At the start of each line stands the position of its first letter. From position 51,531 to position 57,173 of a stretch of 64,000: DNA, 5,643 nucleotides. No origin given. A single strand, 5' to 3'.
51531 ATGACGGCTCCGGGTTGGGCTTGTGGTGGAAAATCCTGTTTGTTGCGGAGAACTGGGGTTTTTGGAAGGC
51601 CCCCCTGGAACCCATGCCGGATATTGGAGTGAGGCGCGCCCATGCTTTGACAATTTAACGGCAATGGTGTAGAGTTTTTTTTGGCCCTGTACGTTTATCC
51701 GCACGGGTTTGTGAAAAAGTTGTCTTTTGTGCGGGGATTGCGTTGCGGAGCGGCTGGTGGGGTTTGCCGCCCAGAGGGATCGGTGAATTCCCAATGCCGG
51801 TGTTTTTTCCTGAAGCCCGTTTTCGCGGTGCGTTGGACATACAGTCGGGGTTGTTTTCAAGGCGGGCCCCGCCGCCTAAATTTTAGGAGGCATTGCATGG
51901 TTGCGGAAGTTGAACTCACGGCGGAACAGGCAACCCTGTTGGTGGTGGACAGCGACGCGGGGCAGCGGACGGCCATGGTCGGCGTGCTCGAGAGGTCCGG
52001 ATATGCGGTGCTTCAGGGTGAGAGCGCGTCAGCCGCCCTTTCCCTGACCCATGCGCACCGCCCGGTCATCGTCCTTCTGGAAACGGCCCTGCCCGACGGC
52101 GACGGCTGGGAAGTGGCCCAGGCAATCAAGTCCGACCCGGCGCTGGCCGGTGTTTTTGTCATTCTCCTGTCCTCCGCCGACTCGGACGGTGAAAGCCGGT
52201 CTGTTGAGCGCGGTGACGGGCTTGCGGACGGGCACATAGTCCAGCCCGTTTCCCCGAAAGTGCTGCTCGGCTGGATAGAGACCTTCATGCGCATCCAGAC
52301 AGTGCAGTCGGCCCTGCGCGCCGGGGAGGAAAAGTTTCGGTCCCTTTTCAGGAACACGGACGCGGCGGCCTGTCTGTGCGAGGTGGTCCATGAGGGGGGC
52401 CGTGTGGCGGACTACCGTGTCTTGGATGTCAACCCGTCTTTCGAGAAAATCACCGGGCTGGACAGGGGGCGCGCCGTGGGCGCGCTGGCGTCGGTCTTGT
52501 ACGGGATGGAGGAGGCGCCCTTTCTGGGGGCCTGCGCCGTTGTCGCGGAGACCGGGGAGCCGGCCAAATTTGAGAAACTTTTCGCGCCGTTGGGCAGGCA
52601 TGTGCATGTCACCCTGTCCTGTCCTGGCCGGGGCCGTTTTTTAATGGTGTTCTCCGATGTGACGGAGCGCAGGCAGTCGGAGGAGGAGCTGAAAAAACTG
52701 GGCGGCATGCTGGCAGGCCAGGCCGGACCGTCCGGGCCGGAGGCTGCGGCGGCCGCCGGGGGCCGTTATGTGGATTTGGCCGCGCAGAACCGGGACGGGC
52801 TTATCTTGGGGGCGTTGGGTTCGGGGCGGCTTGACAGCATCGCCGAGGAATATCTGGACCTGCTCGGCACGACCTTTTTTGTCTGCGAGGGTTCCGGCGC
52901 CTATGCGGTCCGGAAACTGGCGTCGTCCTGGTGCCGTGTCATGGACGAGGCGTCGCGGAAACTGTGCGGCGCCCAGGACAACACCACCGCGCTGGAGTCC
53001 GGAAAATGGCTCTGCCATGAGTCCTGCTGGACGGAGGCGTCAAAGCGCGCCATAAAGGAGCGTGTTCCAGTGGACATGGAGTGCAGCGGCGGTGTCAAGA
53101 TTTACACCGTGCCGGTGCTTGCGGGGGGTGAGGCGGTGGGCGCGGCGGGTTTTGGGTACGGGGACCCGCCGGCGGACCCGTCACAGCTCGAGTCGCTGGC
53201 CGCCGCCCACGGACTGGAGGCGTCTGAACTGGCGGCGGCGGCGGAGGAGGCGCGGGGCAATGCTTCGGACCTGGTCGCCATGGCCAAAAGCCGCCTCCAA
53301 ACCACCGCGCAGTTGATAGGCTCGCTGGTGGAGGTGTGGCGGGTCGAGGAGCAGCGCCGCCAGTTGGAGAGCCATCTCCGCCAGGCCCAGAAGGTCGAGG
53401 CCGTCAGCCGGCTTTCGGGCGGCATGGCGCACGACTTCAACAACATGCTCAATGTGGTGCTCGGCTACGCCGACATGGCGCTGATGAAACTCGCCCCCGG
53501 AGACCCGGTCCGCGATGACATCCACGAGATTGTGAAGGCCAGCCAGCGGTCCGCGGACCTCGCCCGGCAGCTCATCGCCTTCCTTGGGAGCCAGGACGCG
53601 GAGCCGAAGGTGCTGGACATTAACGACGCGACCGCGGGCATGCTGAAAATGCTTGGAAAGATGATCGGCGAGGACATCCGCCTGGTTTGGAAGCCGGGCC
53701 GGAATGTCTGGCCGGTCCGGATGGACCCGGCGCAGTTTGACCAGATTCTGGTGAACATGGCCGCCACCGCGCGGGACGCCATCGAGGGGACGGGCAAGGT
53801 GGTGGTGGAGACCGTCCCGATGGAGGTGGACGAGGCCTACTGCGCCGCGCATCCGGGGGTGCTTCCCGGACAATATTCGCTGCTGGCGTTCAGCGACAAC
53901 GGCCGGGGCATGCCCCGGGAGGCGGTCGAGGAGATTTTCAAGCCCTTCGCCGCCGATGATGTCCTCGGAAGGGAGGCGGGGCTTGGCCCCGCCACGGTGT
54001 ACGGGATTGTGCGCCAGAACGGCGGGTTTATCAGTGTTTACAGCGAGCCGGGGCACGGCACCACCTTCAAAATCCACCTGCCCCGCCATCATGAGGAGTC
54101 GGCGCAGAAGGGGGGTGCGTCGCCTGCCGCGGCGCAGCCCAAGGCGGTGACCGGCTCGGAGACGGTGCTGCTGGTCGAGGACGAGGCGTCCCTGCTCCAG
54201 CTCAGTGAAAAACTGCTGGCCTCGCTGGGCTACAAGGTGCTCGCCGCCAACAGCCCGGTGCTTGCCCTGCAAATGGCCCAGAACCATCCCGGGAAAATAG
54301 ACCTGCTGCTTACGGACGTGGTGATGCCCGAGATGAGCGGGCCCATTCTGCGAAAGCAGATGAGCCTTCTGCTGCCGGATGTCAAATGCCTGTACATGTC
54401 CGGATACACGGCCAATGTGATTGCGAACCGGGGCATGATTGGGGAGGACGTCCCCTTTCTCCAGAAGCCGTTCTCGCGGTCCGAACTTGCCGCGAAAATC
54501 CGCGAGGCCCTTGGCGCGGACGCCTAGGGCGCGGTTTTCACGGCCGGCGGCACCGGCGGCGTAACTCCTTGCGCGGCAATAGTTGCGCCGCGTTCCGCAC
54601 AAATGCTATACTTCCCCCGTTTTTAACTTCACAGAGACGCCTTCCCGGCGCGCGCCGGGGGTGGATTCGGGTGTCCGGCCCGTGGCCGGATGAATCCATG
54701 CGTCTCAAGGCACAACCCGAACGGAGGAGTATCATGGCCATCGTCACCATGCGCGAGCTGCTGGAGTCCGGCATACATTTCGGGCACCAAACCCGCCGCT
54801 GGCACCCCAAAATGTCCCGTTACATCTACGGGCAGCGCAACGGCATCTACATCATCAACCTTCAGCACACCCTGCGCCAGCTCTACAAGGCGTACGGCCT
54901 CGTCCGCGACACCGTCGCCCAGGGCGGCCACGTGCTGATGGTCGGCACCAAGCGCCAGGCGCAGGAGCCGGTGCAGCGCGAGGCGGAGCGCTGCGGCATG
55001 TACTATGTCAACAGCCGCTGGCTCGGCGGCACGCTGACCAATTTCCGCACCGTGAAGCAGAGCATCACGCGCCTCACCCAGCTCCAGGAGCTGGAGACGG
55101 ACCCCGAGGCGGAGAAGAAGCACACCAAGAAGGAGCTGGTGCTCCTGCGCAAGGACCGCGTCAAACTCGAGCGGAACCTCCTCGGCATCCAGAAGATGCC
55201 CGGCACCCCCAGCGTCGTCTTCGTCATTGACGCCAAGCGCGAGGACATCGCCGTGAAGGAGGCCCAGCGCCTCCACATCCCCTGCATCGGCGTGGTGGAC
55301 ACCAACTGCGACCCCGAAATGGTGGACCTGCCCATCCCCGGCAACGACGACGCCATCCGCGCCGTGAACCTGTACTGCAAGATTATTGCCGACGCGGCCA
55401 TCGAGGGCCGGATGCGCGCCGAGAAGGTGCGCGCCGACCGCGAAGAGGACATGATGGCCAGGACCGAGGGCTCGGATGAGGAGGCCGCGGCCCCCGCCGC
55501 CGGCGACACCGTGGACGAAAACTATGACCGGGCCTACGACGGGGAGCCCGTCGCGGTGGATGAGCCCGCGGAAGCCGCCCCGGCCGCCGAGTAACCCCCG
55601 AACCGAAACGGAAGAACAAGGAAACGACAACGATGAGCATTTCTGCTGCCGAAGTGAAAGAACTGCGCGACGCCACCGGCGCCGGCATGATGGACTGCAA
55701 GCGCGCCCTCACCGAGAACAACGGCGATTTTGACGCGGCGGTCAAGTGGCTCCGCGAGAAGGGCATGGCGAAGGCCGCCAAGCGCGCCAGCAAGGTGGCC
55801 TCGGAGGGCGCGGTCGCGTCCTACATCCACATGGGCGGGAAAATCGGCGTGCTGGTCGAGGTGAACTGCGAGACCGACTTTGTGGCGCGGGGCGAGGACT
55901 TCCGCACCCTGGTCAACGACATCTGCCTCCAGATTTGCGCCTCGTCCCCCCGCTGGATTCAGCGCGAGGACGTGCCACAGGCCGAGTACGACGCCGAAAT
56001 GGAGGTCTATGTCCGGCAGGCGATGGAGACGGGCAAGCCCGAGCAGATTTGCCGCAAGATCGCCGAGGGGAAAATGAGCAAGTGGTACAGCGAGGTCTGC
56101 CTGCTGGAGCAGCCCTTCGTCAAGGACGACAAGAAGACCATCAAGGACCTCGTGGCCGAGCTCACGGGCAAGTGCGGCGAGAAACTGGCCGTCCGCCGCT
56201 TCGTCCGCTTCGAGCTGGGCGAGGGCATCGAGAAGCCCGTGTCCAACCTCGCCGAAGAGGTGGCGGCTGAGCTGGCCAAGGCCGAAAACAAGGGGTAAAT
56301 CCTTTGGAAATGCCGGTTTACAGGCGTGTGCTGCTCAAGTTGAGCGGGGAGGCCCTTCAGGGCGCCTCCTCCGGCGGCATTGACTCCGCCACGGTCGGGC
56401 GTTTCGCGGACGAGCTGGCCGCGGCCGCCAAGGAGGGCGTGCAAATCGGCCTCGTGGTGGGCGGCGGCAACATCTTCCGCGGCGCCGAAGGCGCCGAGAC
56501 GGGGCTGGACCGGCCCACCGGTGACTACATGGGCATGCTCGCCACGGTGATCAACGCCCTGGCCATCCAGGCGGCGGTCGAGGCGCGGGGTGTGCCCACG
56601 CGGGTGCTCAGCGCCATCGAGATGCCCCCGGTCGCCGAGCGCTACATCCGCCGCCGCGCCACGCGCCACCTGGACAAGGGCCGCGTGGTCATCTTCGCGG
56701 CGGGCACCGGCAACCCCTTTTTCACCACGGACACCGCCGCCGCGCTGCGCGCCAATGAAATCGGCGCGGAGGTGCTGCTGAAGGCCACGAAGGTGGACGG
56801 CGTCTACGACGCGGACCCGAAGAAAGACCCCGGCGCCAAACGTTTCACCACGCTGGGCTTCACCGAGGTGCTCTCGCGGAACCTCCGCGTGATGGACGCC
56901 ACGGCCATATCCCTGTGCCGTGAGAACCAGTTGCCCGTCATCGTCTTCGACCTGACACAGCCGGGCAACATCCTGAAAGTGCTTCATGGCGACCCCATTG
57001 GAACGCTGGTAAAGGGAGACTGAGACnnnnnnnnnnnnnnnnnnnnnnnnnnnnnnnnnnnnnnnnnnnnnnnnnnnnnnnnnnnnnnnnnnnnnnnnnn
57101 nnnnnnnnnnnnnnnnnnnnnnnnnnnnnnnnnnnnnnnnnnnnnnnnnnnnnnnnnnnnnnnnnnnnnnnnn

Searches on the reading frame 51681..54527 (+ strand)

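Call 31: search_protein_families(library=pfam, proteins=[window:51681-54527:+], max_evalue=0.00001)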
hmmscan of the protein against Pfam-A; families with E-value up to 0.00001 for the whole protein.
window:51681-54527:+ (948 aa): 3 families
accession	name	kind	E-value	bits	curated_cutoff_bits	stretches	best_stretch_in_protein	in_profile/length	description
PF00072.30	Response_reg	-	2.1e-28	99.1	30.2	2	829-941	1-111/111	Response regulator receiver domain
PF02518.31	HATPase_c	-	1e-12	48.9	26.4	1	682-802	2-109/111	Histidine kinase-, DNA gyrase B-, and HSP90-like ATPase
PF13188.13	PAS_8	-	6.4e-06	26.3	21.8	0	217-266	1-43/65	PAS domain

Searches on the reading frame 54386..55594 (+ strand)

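Call 31: search_protein_families(library=pfam, proteins=[window:54386-55594:+], max_evalue=0.00001)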
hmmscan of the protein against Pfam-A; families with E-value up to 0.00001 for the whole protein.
window:54386-55594:+ (402 aa): 1 family
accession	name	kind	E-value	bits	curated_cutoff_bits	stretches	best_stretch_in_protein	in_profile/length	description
PF00318.25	Ribosomal_S2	-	2.6e-93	311.6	26.1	1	125-341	1-216/216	Ribosomal protein S2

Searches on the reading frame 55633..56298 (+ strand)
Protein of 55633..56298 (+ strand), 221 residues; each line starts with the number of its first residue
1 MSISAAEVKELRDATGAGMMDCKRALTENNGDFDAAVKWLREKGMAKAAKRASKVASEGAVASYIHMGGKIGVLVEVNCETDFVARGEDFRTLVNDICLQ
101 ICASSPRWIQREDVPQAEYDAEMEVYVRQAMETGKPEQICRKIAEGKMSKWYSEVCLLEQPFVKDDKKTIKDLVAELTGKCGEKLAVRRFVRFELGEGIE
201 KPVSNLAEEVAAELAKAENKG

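Call 31: search_protein_families(library=pfam, proteins=[window:55633-56298:+], max_evalue=0.00001)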
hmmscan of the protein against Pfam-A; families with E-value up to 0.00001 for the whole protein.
window:55633-56298:+ (221 aa): 1 family
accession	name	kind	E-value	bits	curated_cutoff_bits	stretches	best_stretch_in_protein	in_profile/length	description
PF00889.24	EF_TS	-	1.8e-41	142.4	27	1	49-197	69-204/204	Elongation factor TS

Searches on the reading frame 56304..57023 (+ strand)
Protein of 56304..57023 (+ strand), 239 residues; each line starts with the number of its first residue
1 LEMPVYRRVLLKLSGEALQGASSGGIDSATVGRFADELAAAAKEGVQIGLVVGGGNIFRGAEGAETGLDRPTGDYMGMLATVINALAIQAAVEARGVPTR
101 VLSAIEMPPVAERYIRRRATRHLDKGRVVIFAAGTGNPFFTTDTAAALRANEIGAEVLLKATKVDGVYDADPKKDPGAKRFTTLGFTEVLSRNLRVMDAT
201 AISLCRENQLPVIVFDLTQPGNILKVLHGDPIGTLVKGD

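Call 31: search_protein_families(library=pfam, proteins=[window:56304-57023:+], max_evalue=0.00001)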
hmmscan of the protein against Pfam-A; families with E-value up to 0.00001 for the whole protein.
window:56304-57023:+ (239 aa): 1 family
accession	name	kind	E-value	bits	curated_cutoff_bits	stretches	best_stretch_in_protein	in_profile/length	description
PF00696.33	AA_kinase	-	4.2e-37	128.5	24.9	1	8-216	2-234/234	Amino acid kinase family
